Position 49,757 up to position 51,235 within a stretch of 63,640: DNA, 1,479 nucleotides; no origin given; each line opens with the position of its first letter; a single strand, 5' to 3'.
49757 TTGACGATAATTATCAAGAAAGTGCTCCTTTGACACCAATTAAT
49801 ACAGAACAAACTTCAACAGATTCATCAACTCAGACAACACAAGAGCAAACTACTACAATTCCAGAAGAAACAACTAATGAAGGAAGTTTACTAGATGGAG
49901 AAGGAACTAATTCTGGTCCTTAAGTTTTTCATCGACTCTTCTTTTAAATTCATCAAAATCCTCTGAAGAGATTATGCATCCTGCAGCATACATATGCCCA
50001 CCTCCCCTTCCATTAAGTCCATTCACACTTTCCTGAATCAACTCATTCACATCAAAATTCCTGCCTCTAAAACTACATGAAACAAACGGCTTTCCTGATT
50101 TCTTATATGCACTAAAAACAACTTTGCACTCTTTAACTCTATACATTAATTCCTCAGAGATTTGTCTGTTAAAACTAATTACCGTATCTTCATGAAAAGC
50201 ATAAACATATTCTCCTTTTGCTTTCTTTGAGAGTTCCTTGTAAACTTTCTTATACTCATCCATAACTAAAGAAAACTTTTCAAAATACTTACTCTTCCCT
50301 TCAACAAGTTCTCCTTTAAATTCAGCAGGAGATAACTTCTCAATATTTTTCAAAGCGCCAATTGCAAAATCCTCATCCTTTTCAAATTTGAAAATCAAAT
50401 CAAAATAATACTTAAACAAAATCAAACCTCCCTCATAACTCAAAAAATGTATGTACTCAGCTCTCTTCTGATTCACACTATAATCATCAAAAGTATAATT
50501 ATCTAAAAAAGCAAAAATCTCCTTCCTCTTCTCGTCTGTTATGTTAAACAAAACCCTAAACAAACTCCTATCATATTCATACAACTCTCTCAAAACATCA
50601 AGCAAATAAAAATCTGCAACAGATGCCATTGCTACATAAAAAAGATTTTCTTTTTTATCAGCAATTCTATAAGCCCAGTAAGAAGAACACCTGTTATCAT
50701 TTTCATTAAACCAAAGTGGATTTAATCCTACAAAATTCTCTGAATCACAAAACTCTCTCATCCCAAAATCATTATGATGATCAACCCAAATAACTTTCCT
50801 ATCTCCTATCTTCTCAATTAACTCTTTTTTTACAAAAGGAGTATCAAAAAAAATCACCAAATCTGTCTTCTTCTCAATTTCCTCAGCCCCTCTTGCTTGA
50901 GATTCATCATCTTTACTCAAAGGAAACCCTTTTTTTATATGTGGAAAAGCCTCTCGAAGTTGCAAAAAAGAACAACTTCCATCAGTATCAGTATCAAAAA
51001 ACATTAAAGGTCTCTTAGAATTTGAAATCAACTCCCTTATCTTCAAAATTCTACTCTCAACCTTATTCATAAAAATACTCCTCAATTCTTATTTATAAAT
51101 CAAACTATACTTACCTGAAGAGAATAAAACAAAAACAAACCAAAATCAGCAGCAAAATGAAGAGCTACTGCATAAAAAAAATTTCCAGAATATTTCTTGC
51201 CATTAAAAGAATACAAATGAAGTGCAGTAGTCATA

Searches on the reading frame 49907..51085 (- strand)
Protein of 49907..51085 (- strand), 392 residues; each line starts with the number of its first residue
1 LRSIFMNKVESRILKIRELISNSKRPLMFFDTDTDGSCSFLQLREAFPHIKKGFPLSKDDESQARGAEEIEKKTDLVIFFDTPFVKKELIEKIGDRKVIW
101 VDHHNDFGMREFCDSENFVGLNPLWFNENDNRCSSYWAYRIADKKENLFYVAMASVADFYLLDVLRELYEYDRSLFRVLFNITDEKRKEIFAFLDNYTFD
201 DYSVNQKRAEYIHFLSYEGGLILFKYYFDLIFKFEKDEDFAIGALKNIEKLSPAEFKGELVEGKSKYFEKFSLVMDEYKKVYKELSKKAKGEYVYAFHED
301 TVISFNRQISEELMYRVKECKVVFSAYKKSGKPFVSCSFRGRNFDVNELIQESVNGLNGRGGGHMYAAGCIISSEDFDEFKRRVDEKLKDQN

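Call 14: search_protein_families(library=pfam, proteins=[window:49907-51085:-], max_evalue=0.0001)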
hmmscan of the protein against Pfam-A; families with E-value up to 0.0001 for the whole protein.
window:49907-51085:- (392 aa): 2 families
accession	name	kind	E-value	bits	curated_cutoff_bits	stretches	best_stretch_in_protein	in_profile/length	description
PF02272.25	DHHA1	-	1.8e-10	41.6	25.9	1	321-389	32-101/102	DHHA1 domain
PF01368.27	DHH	-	3.3e-05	24.6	28.1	1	31-143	7-103/125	DHH family, N-terminal domain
